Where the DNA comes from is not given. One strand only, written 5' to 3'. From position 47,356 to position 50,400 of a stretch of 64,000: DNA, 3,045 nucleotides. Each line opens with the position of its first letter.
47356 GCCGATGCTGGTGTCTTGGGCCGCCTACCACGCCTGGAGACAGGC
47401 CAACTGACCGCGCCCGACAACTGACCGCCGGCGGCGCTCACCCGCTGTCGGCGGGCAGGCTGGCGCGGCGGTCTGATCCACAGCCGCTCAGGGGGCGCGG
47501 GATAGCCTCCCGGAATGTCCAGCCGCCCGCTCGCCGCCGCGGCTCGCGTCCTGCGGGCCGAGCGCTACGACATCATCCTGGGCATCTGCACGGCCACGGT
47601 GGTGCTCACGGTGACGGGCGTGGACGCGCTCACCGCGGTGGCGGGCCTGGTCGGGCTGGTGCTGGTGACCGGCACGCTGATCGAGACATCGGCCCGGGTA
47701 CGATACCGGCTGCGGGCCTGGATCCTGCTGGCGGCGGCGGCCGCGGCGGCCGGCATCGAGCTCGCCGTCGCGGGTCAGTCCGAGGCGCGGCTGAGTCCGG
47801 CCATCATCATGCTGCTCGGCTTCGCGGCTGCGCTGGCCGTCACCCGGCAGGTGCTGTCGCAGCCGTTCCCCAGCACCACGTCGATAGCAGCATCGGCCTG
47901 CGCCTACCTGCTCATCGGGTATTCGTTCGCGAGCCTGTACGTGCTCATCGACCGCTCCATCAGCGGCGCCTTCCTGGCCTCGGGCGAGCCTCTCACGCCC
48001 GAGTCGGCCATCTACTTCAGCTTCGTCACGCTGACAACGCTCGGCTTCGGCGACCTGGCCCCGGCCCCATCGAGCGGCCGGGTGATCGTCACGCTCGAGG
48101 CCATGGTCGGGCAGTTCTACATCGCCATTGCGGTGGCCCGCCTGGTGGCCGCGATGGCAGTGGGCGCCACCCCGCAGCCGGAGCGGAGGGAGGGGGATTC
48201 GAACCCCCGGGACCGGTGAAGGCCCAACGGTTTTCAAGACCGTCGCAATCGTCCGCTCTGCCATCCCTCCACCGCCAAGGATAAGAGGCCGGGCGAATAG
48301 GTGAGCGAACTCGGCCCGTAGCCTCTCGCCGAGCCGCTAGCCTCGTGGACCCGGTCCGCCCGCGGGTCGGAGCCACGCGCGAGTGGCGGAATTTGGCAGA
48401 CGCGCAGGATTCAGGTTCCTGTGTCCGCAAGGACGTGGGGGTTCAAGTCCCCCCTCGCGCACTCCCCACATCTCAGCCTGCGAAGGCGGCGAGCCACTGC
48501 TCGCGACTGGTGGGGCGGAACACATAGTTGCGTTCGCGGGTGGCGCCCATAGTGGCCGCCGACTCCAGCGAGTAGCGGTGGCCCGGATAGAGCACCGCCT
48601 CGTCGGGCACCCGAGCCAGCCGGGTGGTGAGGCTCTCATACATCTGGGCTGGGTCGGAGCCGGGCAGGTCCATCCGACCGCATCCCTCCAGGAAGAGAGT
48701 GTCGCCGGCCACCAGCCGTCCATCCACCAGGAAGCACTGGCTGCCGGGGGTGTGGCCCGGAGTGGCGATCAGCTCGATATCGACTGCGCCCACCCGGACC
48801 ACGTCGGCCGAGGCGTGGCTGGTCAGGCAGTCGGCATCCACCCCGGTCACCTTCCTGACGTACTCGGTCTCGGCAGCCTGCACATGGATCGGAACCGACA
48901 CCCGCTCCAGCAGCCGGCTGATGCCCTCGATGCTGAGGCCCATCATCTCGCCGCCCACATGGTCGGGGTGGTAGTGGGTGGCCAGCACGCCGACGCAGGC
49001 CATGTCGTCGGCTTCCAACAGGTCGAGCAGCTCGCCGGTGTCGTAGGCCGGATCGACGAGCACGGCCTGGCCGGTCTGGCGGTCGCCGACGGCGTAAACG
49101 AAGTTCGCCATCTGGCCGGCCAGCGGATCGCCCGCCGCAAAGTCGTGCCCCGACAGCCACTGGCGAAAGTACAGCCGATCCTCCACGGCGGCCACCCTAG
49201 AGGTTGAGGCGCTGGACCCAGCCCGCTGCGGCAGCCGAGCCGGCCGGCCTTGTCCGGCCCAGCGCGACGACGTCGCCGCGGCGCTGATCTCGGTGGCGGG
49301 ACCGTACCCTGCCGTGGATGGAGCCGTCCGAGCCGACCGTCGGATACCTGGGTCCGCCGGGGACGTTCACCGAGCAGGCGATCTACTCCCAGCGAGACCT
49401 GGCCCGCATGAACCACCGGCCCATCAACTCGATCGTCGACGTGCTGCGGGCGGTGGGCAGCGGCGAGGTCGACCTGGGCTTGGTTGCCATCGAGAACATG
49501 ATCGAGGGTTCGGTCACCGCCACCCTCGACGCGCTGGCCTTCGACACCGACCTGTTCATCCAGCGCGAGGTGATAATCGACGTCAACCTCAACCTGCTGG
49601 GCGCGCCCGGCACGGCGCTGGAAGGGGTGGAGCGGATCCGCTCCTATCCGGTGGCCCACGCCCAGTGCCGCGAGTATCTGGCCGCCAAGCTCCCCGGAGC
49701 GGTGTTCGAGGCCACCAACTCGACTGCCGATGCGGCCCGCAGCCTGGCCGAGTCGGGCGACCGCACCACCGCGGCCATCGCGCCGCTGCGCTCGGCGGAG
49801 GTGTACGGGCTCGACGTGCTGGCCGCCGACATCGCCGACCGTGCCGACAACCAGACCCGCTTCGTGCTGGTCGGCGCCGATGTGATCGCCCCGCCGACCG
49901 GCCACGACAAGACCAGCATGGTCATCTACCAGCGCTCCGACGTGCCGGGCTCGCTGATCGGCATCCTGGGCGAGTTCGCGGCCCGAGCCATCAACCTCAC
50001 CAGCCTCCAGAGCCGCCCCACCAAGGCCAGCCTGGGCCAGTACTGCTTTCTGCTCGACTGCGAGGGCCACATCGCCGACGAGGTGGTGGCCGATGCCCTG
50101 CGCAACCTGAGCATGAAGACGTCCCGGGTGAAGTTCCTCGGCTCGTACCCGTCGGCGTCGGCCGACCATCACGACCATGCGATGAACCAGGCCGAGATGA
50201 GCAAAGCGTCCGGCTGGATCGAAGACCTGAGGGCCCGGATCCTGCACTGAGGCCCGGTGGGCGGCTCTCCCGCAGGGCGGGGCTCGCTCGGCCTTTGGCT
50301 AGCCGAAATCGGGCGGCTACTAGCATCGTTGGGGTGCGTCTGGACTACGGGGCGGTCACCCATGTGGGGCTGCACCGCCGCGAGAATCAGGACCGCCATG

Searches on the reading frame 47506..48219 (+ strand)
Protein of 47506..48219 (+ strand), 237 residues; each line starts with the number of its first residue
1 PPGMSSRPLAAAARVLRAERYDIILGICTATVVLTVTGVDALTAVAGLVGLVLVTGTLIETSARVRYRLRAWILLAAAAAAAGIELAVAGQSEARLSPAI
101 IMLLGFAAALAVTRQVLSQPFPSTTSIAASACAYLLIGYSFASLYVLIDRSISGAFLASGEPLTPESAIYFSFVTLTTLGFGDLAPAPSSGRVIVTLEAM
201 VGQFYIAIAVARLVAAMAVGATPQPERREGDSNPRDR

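Call 13: search_protein_families(library=pfam, proteins=[window:47506-48219:+], max_evalue=0.00001)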
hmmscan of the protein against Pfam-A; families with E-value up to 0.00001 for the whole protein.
window:47506-48219:+ (237 aa): 1 family
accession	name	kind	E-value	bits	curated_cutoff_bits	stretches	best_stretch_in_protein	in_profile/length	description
PF07885.22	Ion_trans_2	-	1.4e-13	50.9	22.5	1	148-217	16-77/79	Ion channel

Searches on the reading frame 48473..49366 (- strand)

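Call 13: search_protein_families(library=pfam, proteins=[window:48473-49366:-], max_evalue=0.00001)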
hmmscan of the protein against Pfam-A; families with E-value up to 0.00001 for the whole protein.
window:48473-49366:- (297 aa): 1 family
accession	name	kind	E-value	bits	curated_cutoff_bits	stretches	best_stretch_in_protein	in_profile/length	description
PF00753.33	Lactamase_B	-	1.5e-15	58.1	22.7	1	89-263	7-196/196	Metallo-beta-lactamase superfamily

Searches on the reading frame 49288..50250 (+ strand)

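Call 13: search_protein_families(library=pfam, proteins=[window:49288-50250:+], max_evalue=0.00001)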
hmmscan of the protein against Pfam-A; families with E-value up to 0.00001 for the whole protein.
window:49288-50250:+ (320 aa): 2 families
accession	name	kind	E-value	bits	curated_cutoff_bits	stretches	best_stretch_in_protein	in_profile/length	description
PF00800.23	PDT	-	2.4e-54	184.3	25.2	1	18-197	1-178/181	Prephenate dehydratase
PF01842.31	ACT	-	1.7e-07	31.3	27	1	216-274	7-64/66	ACT domain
